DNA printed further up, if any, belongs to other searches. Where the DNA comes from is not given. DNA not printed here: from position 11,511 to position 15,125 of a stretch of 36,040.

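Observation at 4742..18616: Possible periplasmic oxidative (keto-sugar) glycoside-processing module embedded in the rhamnosidase operon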

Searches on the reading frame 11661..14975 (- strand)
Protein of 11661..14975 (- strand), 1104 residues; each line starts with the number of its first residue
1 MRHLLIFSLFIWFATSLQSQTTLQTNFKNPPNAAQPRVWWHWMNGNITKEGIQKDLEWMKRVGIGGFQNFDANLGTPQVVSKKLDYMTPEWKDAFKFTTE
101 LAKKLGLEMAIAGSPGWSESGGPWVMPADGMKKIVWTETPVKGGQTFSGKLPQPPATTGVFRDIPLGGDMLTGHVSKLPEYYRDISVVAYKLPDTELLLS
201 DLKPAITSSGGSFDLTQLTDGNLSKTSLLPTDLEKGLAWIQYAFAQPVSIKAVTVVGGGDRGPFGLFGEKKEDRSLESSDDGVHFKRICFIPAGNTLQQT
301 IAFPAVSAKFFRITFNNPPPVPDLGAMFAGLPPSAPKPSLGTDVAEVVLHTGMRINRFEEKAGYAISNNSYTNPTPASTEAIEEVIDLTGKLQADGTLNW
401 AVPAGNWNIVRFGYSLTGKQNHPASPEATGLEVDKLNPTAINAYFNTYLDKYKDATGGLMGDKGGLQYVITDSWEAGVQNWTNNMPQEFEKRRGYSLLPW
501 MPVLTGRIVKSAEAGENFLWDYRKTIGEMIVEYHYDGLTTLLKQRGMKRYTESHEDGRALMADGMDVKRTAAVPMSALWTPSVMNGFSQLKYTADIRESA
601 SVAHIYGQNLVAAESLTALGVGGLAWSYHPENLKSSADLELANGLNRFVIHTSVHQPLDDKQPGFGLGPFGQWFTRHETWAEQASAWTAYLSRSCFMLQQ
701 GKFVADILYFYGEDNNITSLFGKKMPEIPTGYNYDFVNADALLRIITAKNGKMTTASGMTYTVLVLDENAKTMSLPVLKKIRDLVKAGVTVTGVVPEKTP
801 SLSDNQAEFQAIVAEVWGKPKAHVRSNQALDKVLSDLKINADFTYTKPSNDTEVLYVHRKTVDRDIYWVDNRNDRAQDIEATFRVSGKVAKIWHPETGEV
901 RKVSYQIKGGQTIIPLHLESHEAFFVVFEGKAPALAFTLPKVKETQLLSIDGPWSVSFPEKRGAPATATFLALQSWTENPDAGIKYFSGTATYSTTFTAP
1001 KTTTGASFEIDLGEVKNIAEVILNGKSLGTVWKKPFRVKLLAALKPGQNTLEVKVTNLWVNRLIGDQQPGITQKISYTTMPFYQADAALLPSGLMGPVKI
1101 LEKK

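Call 3: search_protein_families(library=pfam, proteins=[window:11661-14975:-])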
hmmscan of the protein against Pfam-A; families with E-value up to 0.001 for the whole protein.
window:11661-14975:- (1104 aa): 5 families
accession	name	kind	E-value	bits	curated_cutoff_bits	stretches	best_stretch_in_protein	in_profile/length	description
PF17132.9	Glyco_hydro_106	-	0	1123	29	1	28-907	1-743/743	alpha-L-rhamnosidase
PF00754.31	F5_F8_type_C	-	2.5e-08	34.5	28.2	1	210-317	9-114/127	F5/8 type C domain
PF22666.2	Glyco_hydro_2_N2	-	2.3e-06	28.2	27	1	990-1060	49-122/167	Glycosyl hydrolase 2 galactose-binding domain-like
PF02837.24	Glyco_hydro_2_N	-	2.1e-05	25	28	1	942-1072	28-150/169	Glycosyl hydrolases family 2, sugar binding domain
PF22633.2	F5_F8_type_C_2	-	3e-05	25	27.8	0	218-313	2-91/91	NedA-like, galactose-binding domain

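Call 8: search_protein_families(library=ncbifam, proteins=[window:11661-14975:-], max_evalue=0.001)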
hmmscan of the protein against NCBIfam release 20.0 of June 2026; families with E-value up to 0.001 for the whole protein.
window:11661-14975:- (1104 aa): 2 families
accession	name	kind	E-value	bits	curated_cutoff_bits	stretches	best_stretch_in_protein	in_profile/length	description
NF049897.1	AlphaRhamBT4145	equivalog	2.1e-77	261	1300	2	383-1071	150-859/897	alpha-L-rhamnosidase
NF045579.1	rhamnoside_JR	domain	1.9e-50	170.1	50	1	950-1069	1-122/123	glycosylhydrolase-like jelly roll fold domain-containing protein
